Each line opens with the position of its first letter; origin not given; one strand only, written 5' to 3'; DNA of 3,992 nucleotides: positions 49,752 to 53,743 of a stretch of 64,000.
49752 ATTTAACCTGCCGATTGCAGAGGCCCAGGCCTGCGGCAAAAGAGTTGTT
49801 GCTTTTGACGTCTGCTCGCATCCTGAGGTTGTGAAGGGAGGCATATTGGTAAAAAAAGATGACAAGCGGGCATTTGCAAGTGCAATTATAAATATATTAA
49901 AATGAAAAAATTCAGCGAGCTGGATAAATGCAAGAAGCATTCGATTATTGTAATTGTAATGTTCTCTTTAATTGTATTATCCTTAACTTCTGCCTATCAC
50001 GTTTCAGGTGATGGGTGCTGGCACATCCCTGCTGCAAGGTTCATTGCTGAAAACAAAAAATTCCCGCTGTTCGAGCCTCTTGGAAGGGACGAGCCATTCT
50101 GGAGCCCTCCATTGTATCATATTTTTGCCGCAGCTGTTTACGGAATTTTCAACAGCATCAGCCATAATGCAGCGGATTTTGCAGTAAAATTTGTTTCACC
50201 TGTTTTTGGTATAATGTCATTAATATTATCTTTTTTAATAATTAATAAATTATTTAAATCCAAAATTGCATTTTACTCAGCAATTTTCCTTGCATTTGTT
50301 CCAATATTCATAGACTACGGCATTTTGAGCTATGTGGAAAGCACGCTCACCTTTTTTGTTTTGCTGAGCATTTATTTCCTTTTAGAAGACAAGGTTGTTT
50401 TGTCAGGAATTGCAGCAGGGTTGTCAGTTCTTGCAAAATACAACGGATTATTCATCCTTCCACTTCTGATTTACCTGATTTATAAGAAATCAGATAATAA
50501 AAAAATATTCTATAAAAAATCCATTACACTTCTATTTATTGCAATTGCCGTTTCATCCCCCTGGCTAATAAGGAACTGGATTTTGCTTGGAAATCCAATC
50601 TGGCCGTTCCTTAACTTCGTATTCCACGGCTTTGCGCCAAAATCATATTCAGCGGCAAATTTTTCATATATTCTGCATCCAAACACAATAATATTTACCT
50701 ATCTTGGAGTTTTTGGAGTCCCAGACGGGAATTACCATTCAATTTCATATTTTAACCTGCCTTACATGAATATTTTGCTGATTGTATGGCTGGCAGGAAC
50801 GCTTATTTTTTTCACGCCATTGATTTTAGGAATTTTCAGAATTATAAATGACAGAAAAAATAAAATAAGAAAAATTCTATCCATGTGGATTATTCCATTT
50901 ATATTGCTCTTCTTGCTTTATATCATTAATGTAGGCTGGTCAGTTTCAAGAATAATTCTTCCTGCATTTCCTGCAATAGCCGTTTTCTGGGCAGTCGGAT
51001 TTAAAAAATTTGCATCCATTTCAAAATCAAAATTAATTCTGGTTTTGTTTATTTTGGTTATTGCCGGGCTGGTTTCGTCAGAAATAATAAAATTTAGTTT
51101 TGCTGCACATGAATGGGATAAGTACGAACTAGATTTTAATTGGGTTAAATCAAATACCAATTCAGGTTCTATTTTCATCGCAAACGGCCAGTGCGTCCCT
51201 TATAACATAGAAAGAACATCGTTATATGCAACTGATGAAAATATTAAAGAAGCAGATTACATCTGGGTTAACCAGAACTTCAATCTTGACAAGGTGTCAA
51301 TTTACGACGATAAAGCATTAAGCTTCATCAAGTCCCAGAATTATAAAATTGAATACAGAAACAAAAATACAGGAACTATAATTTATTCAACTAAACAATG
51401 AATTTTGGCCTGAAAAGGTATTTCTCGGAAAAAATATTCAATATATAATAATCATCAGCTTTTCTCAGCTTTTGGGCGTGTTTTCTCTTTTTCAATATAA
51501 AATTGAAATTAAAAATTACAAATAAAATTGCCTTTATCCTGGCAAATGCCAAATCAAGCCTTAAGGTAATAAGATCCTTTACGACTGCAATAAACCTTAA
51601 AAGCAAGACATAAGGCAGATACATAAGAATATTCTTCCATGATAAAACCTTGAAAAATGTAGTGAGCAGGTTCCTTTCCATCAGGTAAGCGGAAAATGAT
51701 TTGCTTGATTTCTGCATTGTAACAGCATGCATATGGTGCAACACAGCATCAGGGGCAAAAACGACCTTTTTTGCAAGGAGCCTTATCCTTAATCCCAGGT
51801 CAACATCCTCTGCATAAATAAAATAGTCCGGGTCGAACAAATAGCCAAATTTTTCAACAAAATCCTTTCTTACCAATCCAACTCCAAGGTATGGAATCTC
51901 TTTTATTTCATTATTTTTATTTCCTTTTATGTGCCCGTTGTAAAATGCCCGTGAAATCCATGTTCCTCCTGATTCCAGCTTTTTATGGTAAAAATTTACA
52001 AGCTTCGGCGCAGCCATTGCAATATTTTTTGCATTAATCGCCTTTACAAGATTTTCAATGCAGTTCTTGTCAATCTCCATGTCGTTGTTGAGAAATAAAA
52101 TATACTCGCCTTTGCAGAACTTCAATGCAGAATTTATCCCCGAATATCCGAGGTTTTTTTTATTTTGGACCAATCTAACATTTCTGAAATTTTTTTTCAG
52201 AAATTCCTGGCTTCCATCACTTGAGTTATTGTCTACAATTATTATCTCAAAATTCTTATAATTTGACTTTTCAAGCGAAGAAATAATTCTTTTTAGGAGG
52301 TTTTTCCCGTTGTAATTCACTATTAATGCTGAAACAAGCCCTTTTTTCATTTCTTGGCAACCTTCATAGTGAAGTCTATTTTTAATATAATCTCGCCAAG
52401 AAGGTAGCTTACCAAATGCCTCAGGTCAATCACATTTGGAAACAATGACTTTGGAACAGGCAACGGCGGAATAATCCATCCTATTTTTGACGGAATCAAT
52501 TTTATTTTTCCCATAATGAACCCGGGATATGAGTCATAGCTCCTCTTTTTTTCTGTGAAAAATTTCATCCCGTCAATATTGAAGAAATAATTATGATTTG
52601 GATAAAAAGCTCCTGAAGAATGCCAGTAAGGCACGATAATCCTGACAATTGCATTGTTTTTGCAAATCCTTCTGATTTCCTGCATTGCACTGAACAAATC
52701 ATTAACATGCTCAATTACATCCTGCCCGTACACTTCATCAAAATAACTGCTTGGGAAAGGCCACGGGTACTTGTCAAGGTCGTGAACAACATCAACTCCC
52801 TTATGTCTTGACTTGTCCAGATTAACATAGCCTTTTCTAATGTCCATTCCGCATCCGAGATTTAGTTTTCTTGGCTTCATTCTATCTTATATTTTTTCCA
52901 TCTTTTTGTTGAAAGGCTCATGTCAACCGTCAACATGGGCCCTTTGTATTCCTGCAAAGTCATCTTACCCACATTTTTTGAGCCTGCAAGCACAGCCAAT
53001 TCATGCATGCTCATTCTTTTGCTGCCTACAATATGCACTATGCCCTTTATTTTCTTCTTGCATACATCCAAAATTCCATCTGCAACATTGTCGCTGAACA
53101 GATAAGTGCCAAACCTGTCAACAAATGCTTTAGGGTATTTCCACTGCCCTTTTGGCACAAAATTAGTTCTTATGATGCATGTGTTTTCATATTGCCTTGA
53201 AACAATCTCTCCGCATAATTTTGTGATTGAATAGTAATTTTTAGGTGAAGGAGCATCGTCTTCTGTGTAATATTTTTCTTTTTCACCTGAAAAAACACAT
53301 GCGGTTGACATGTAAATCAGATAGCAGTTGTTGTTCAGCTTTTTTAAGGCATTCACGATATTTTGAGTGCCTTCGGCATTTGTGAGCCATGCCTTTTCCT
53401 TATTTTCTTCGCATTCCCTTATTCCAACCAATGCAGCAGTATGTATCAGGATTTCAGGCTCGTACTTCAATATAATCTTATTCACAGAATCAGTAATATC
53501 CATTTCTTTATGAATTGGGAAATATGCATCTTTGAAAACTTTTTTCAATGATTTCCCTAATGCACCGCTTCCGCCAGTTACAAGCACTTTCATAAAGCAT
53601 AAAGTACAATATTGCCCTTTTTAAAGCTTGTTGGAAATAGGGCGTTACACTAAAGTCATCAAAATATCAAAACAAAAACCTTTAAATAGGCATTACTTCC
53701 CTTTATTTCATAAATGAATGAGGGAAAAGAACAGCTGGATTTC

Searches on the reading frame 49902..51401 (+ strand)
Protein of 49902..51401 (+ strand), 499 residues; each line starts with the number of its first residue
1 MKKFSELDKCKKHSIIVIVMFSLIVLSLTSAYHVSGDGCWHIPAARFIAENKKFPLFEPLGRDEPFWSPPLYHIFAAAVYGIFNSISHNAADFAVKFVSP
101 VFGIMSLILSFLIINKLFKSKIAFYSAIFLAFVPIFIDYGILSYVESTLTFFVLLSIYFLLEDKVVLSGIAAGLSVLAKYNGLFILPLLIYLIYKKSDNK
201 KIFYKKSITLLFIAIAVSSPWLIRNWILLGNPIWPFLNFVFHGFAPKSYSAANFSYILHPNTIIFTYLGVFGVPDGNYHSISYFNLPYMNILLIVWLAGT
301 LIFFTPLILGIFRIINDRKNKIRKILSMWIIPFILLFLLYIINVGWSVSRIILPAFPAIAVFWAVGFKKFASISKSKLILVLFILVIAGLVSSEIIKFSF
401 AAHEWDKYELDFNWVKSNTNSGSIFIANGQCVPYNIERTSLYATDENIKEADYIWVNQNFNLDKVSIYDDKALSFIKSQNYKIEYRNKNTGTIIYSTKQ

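Call 22: search_protein_families(library=pfam, proteins=[window:49902-51401:+])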
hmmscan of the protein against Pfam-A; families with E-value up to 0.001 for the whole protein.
window:49902-51401:+ (499 aa): 2 families
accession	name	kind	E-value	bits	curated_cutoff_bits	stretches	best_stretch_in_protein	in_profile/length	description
PF13231.12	PMT_2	-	1.6e-14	54.9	26.1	1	75-223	5-159/160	Dolichyl-phosphate-mannose-protein mannosyltransferase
PF02366.24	PMT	-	4.7e-05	23.5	22.7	1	87-218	77-215/245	Dolichyl-phosphate-mannose-protein mannosyltransferase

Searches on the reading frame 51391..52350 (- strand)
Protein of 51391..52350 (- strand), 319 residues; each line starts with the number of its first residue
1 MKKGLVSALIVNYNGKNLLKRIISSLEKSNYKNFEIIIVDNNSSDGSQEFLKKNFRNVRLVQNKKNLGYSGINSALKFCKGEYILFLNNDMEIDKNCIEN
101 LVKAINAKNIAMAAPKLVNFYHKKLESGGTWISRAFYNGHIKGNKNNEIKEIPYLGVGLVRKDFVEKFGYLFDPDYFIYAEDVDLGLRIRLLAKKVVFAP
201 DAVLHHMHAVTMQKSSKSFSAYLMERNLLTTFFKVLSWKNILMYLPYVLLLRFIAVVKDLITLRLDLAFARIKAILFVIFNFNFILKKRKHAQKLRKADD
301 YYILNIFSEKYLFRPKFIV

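Call 22: search_protein_families(library=pfam, proteins=[window:51391-52350:-])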
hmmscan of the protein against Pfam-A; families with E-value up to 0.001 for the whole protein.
window:51391-52350:- (319 aa): 5 families
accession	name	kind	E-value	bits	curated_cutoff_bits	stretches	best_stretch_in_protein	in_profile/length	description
PF00535.33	Glycos_transf_2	-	7.6e-26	91.5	23.3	1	7-131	1-129/168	Glycosyl transferase family 2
PF13641.12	Glyco_tranf_2_3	-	1.5e-12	48.5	27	1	6-216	3-221/230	Glycosyltransferase like family 2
PF12804.13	NTP_transf_3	-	3.8e-05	24.4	27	1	11-115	19-121/160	MobA-like NTP transferase domain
PF10111.15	Glyco_tranf_2_2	-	6.8e-05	22.9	27.3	1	21-117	18-118/276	Glycosyltransferase like family 2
PF13632.12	Glyco_trans_2_3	-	0.00014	22.2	27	1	83-257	1-180/198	Glycosyl transferase family group 2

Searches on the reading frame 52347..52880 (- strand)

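Call 22: search_protein_families(library=pfam, proteins=[window:52347-52880:-])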
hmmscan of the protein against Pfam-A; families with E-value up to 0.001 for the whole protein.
window:52347-52880:- (177 aa): 1 family
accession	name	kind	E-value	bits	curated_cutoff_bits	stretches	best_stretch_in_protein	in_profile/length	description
PF08241.18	Methyltransf_11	-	7e-08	33.4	21.2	1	10-79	22-93/95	Methyltransferase domain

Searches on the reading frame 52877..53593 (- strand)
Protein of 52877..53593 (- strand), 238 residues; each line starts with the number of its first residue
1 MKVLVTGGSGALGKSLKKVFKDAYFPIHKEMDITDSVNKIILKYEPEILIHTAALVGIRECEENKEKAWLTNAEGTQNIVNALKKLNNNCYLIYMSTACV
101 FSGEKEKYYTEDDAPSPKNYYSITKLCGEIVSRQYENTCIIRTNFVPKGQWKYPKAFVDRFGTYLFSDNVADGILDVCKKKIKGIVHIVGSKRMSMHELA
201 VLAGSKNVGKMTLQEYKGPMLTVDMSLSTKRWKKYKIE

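Call 22: search_protein_families(library=pfam, proteins=[window:52877-53593:-])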
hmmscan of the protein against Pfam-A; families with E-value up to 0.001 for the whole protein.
window:52877-53593:- (238 aa): 6 families
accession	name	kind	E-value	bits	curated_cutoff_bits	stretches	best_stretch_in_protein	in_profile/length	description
PF04321.23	RmlD_sub_bind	-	3.2e-33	115.5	27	1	1-200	1-224/287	RmlD substrate binding domain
PF01370.27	Epimerase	-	2.6e-18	66.7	20.9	1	3-138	1-159/240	NAD dependent epimerase/dehydratase family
PF16363.11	GDP_Man_Dehyd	-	1.2e-13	51.7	27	1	30-138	58-170/332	GDP-mannose 4,6 dehydratase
PF02719.21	Polysacc_synt_2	-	5.2e-09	36.1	20.2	1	32-139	64-156/293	Polysaccharide biosynthesis protein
PF07993.18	NAD_binding_4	-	1.1e-08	35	20.1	1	47-146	90-207/258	Male sterility protein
PF01073.25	3Beta_HSD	-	3.9e-05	23.2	22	1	44-106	65-127/280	3-beta hydroxysteroid dehydrogenase/isomerase family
